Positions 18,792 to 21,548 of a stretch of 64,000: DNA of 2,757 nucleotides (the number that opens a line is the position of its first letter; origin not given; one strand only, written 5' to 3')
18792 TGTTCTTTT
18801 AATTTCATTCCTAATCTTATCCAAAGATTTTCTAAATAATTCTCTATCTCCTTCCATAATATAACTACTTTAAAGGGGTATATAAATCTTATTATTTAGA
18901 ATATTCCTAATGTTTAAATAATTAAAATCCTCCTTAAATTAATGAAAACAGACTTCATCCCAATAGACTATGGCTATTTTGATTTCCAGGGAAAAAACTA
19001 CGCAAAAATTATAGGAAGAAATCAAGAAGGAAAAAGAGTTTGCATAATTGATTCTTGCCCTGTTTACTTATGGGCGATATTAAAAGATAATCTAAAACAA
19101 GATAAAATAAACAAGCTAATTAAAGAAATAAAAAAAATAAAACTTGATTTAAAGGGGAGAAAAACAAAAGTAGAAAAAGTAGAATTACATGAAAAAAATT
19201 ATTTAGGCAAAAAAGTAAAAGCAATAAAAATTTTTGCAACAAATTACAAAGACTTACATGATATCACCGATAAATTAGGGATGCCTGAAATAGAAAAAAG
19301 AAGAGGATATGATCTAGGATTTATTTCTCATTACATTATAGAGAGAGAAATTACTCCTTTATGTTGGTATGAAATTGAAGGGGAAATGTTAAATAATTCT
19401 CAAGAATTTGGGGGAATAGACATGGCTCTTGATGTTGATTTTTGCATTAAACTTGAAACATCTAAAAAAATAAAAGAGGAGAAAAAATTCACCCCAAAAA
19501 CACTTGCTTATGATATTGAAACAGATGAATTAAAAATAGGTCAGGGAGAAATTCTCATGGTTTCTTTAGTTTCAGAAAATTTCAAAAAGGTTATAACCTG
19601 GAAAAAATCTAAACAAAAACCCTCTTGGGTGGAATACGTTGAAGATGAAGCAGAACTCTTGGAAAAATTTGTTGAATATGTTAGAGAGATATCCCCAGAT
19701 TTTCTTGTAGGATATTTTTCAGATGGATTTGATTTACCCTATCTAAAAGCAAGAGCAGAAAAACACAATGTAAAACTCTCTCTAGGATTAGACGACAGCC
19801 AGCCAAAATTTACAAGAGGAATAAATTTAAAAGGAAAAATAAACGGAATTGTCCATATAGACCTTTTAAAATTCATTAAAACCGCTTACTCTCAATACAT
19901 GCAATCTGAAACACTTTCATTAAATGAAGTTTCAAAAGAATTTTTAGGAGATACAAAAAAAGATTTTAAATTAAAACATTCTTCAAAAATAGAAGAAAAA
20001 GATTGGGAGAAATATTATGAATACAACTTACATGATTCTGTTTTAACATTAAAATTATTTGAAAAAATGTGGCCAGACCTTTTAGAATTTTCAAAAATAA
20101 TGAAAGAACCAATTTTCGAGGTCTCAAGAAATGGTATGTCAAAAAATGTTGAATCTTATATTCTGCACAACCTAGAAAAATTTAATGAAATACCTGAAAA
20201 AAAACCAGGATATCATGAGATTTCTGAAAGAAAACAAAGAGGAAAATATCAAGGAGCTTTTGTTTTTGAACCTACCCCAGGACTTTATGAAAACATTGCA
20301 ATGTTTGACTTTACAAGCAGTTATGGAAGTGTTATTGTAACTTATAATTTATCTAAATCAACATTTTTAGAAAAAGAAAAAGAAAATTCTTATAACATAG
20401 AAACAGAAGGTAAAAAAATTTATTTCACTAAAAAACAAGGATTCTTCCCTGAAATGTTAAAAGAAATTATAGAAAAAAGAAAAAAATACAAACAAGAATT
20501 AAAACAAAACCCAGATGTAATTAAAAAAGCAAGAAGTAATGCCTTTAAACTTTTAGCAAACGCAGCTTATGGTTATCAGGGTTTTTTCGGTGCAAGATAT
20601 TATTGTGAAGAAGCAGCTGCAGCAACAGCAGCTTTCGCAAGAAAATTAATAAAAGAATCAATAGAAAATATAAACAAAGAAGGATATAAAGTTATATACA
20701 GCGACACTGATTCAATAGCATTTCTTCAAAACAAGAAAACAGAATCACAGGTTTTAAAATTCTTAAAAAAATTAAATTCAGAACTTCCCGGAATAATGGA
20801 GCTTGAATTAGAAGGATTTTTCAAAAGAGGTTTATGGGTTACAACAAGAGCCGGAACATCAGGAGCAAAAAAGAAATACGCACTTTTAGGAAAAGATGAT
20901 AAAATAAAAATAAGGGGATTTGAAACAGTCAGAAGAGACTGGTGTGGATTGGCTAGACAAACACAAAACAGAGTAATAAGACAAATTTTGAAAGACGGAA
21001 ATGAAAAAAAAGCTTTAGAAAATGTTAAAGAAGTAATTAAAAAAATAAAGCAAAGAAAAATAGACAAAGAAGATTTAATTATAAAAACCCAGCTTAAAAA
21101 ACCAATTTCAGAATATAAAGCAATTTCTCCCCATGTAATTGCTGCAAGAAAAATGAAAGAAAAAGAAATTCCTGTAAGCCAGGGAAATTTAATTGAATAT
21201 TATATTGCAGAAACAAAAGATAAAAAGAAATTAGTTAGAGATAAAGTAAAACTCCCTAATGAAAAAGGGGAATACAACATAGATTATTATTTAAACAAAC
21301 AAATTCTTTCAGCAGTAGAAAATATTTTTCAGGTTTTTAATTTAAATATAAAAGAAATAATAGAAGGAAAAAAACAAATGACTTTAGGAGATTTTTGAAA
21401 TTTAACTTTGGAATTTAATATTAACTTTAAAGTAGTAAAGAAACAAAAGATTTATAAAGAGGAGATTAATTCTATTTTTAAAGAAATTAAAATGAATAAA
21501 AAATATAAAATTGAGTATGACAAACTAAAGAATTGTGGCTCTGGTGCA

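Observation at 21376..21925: polB 3' end (PIP-box codons MTLGDF-stop) duplicated 529 bp downstream, bracketing a 129-aa ORF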

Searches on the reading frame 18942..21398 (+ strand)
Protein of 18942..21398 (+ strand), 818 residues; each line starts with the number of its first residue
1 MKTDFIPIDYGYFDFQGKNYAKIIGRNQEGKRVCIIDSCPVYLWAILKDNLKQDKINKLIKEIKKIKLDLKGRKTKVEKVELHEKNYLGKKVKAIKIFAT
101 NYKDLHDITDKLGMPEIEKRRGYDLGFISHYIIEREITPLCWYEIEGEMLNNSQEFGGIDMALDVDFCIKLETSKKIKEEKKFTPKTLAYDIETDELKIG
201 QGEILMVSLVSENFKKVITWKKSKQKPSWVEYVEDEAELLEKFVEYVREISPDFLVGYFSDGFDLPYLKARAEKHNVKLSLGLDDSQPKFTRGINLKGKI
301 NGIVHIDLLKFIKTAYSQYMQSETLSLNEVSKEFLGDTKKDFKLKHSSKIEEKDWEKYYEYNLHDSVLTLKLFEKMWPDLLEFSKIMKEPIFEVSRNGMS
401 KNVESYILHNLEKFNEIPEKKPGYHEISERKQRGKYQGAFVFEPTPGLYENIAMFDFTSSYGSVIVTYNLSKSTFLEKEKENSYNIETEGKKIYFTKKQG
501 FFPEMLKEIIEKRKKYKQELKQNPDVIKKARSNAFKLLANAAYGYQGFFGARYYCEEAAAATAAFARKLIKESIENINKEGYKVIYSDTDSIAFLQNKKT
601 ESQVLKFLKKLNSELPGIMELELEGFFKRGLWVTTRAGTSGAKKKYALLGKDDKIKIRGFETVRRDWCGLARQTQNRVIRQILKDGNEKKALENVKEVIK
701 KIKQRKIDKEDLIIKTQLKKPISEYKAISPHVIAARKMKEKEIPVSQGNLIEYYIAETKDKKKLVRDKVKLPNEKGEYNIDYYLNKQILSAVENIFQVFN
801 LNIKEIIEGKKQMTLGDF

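Call 11: find_related_loci(query=window:18942-21398:+, collection=genome_contigs, flank=6000)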
Query window:18942-21398:+ (818 aa) in genome_contigs; peptide patterns used: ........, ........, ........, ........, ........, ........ (x = any residue, [..] = any of these).
155 stretches matched a pattern; 65 encode a relative of the query (tblastn E <= 1e-3); 65 distinct loci.
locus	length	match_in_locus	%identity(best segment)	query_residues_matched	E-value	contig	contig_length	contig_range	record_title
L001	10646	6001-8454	80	1-818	0e+0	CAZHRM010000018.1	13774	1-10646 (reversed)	MAG TPA_asm: Candidatus Woesearchaeota archaeon isolate SRP178699_co3_42 genome assembly, contig: NODE_2395_length_13774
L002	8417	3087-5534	76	1-816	0e+0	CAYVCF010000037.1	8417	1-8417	MAG TPA_asm: Candidatus Woesearchaeota archaeon isolate SRP050083_co1_89 genome assembly, contig: NODE_4292_length_8417_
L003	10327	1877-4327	75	1-818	0e+0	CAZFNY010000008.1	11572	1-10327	MAG TPA_asm: Candidatus Woesearchaeota archaeon isolate binchicken_co387_150 genome assembly, contig: NODE_7255_length_1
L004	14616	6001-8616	71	1-818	0e+0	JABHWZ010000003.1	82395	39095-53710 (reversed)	MAG: archaeon isolate SI047_bin24 k141_242438, whole genome shotgun sequence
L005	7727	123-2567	75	1-815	0e+0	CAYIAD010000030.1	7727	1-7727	MAG TPA_asm: Candidatus Woesearchaeota archaeon isolate ERP119705_co1_747 genome assembly, contig: NODE_14603_length_772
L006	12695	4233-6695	74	1-818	0e+0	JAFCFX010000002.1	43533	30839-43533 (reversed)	Candidatus Pacearchaeota archaeon isolate Meg22_46_Bin_140 Meg22_46_Bin_140_scaffold_597, whole genome shotgun sequence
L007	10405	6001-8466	72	1-818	0e+0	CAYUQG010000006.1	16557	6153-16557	MAG TPA_asm: Candidatus Woesearchaeota archaeon isolate SRP178699_co1_166 genome assembly, contig: NODE_4397_length_1655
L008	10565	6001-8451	75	1-818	0e+0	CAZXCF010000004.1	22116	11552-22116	MAG TPA_asm: Candidatus Woesearchaeota archaeon isolate SRP332253_co1_20 genome assembly, contig: NODE_3684_length_22116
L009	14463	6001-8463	73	1-818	0e+0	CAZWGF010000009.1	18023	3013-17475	MAG TPA_asm: Candidatus Woesearchaeota archaeon isolate SRP104257_co1_234 genome assembly, contig: NODE_1808_length_1802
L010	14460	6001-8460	74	1-818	0e+0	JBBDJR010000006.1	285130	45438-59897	MAG: Candidatus Pacearchaeota archaeon isolate LejiaA_36_51 Lejia_A_50_length_285130_cov_31, whole genome shotgun sequen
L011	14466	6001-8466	72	1-818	0e+0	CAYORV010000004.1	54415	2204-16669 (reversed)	MAG TPA_asm: Candidatus Woesearchaeota archaeon isolate SRP104257_co1_218 genome assembly, contig: NODE_121_length_54415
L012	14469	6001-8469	69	1-818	0e+0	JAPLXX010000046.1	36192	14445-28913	MAG: Candidatus Pacearchaeota archaeon isolate LacPavin_0920_SED2_MAG_35_12 LacPavin_0920_SED2_scaffold_585489, whole ge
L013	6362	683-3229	69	1-818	0e+0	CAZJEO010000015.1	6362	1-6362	MAG TPA_asm: Candidatus Woesearchaeota archaeon isolate binchicken_co136_1 genome assembly, contig: NODE_4978_length_636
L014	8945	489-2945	72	1-818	0e+0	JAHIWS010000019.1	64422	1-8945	MAG: Nanoarchaeota archaeon isolate MM_PW_MetaG.mb.9 MM_PW_MetaG.mb.9_k141_526180, whole genome shotgun sequence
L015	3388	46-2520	71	1-818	0e+0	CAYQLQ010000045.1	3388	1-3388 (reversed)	MAG TPA_asm: Candidatus Woesearchaeota archaeon isolate SRP178699_co2_505 genome assembly, contig: NODE_39485_length_338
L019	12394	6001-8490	70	1-818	0e+0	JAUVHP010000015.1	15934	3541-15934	MAG: archaeon isolate CSMAG_405 CSMAG_405_k141_272066_length_15934_cov_11.1228, whole genome shotgun sequence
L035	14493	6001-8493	66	1-818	0e+0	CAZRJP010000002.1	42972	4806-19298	MAG TPA_asm: Candidatus Woesearchaeota archaeon isolate SRP141376_co1_55 genome assembly, contig: NODE_2158_length_42972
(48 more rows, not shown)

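Call 16: find_encoding_contigs(protein=window:18942-21398:+, flank=4000, max_places=10)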
Protein window:18942-21398:+ (818 aa): 4 contigs read that carry it; 2 places shown.
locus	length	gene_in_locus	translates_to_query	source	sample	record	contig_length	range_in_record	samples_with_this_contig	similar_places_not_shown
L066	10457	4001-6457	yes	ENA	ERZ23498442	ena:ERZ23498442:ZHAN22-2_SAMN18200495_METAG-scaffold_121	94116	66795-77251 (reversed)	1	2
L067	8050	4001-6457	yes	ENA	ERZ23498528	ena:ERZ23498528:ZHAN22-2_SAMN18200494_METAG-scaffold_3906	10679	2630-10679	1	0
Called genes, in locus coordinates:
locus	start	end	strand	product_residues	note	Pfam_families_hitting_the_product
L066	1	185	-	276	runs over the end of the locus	PF25133:TYW2_N_2, PF02475:TRM5-TYW2_MTfase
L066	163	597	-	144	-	PF05168:HEPN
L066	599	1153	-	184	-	PF01909:NTP_transf_2, PF18765:Polbeta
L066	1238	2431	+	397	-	-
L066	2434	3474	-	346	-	PF00752:XPG_N, PF00867:XPG_I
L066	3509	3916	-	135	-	-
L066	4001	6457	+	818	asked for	PF03104:DNA_pol_B_exo1, PF10108:DNA_pol_B_exo2, PF00136:DNA_pol_B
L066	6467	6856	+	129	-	-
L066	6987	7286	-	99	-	-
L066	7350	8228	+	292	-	PF00557:Peptidase_M24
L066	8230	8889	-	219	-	-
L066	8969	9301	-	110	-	PF14020:DUF4236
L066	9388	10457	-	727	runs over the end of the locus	PF02359:CDC48_N, PF02933:CDC48_2, PF00004:AAA, PF05496:RuvB_N (weak), PF17862:AAA_lid_3, PF00004:AAA, PF07728:AAA_5 (weak), PF17862:AAA_lid_3, +22 more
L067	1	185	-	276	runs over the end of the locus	PF25133:TYW2_N_2, PF02475:TRM5-TYW2_MTfase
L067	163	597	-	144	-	PF05168:HEPN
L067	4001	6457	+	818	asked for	PF03104:DNA_pol_B_exo1, PF10108:DNA_pol_B_exo2, PF00136:DNA_pol_B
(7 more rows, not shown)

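Call 33: search_protein_families(library=pfam, alignment_id=A1, max_evalue=0.001)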
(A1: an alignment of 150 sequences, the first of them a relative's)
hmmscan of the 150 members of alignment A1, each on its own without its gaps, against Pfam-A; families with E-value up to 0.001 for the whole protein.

A. member 1, L026:11369-12877:+ (502 aa): 4 families
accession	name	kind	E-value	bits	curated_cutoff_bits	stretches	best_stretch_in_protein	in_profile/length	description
PF01189.24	Methyltr_RsmB-F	-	9.9e-49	166.1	27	1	213-406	2-168/199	16S rRNA methyltransferase RsmB/F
PF17125.10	Methyltr_RsmF_N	-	9.8e-12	45.6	34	1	11-63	5-52/86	N-terminal domain of 16S rRNA methyltransferase RsmF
PF22458.1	RsmF-B_ferredox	-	6.1e-05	23.5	27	1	11-64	5-56/74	Methyltr_RsmF/B-like, ferredoxin-like domain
PF01728.25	FtsJ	-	0.00065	20.1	24.1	0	217-402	19-163/181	FtsJ-like methyltransferase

B. families by the number of members that match (of 150 scanned): 114 families (the first 25 are shown)
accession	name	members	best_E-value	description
PF18765.7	Polbeta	4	4.2e-16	Polymerase beta, Nucleotidyltransferase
PF00583.31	Acetyltransf_1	4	2.9e-13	Acetyltransferase (GNAT) family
PF13673.13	Acetyltransf_10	4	1.4e-12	Acetyltransferase (GNAT) domain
PF01909.29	NTP_transf_2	4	2e-10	Nucleotidyltransferase domain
PF13508.13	Acetyltransf_7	4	1.1e-09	Acetyltransferase (GNAT) domain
PF13847.12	Methyltransf_31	3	2.6e-19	Methyltransferase domain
PF09335.16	VTT_dom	2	6.7e-28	VTT domain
PF13649.12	Methyltransf_25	2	7e-21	Methyltransferase domain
PF13470.12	PIN_3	2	5e-20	PIN domain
PF01467.32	CTP_transf_like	2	1.6e-10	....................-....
PF04014.23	MazE_antitoxin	2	1.4e-08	Antidote-toxin recognition MazE, bacterial antitoxin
PF01850.27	PIN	2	1.6e-08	PIN domain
PF05168.19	HEPN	2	2.3e-06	HEPN domain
PF00814.31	TsaD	1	9.4e-80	tRNA N6-adenosine threonylcarbamoyltransferase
PF08713.17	DNA_alkylation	1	1.9e-56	DNA alkylation repair enzyme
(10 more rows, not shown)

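Call 53: search_protein_families(library=pfam, proteins=[L005:2640-3023:+, L005:3020-3463:+, L005:3532-3990:-, L019:10909-11295:-, L019:11270-11491:-, L019:10431-10901:+, L019:11627-12169:-, L035:1595-2008:-], max_evalue=0.01)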
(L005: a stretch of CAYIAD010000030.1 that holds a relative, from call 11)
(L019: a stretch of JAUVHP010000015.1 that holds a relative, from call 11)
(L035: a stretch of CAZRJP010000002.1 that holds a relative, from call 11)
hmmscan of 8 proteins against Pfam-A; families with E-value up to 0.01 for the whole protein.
L005:2640-3023:+ (127 aa): 3 families
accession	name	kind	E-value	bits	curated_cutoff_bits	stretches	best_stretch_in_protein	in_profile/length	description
PF18765.7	Polbeta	-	4.2e-16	59.3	26.9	1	17-96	9-92/93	Polymerase beta, Nucleotidyltransferase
PF01909.29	NTP_transf_2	-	2e-10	41.3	21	1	17-90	10-91/93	Nucleotidyltransferase domain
PF22600.2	MTPAP-like_central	-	0.00019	21.9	27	1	17-75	36-94/139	Poly(A) RNA polymerase, mitochondrial-like, central palm domain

L005:3020-3463:+ (147 aa): 3 families
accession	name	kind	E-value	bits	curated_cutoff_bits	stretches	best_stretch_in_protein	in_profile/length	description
PF01934.22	HepT-like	-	4e-22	78.6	23.5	1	19-137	2-120/120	Ribonuclease HepT-like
PF05184.20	SapB_1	-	0.00078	19.8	25.2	0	131-145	7-21/38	Saposin-like type B, region 1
PF20797.2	HepT-like_2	-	0.0035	17.8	27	1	89-142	54-108/110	HepT-like protein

L005:3532-3990:- (152 aa): 0 families

L019:10909-11295:- (128 aa): 1 family
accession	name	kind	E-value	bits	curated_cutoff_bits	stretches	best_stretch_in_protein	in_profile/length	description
PF01850.27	PIN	-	1.6e-08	35.6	23.6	1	13-122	2-118/120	PIN domain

L019:11270-11491:- (73 aa): 1 family
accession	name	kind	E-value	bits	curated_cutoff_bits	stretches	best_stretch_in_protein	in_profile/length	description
PF04014.23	MazE_antitoxin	-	0.0013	19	24.7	1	9-42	2-35/48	Antidote-toxin recognition MazE, bacterial antitoxin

L019:10431-10901:+ (156 aa): 1 family
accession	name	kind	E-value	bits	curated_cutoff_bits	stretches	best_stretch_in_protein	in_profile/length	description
PF13636.12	Methyltranf_PUA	-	1.3e-09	38.4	27.6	1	107-152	4-49/49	RNA-binding PUA-like domain of methyltransferase RsmF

L019:11627-12169:- (180 aa): 1 family
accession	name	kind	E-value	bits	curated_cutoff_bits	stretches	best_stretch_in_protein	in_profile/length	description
PF09335.16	VTT_dom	-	2.9e-15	57.2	33.9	1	67-174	9-119/123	VTT domain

L035:1595-2008:- (137 aa): 0 families

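Call 69: search_protein_families(library=pfam, proteins=[L011:1948-2724:-], max_evalue=0.001)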
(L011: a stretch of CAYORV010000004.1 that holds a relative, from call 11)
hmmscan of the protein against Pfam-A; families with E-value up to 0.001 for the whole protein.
L011:1948-2724:- (258 aa): 5 families
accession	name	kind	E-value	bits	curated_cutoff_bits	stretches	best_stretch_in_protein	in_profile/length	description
PF02475.24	TRM5-TYW2_MTfase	-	8.7e-36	123.8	28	1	73-232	3-162/164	TRM5/TYW2 methyltransferase domain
PF25133.1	TYW2_N_2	-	1.3e-06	28.9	27.7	1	5-68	19-79/79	TYW2 N-terminal domain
PF13847.12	Methyltransf_31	-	2.4e-05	24.5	27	1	104-228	1-128/145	Methyltransferase domain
PF09445.16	Methyltransf_15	-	3.4e-05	23.9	22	1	111-184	5-80/165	RNA cap guanine-N2 methyltransferase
PF00145.23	DNA_methylase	-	0.00018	21.5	22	0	112-181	5-67/324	C-5 cytosine-specific DNA methylase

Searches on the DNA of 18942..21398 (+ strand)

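Call 64: search_rna_families(sources=[L011, L019, L035, L004, L051, L003], threshold=gathering)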
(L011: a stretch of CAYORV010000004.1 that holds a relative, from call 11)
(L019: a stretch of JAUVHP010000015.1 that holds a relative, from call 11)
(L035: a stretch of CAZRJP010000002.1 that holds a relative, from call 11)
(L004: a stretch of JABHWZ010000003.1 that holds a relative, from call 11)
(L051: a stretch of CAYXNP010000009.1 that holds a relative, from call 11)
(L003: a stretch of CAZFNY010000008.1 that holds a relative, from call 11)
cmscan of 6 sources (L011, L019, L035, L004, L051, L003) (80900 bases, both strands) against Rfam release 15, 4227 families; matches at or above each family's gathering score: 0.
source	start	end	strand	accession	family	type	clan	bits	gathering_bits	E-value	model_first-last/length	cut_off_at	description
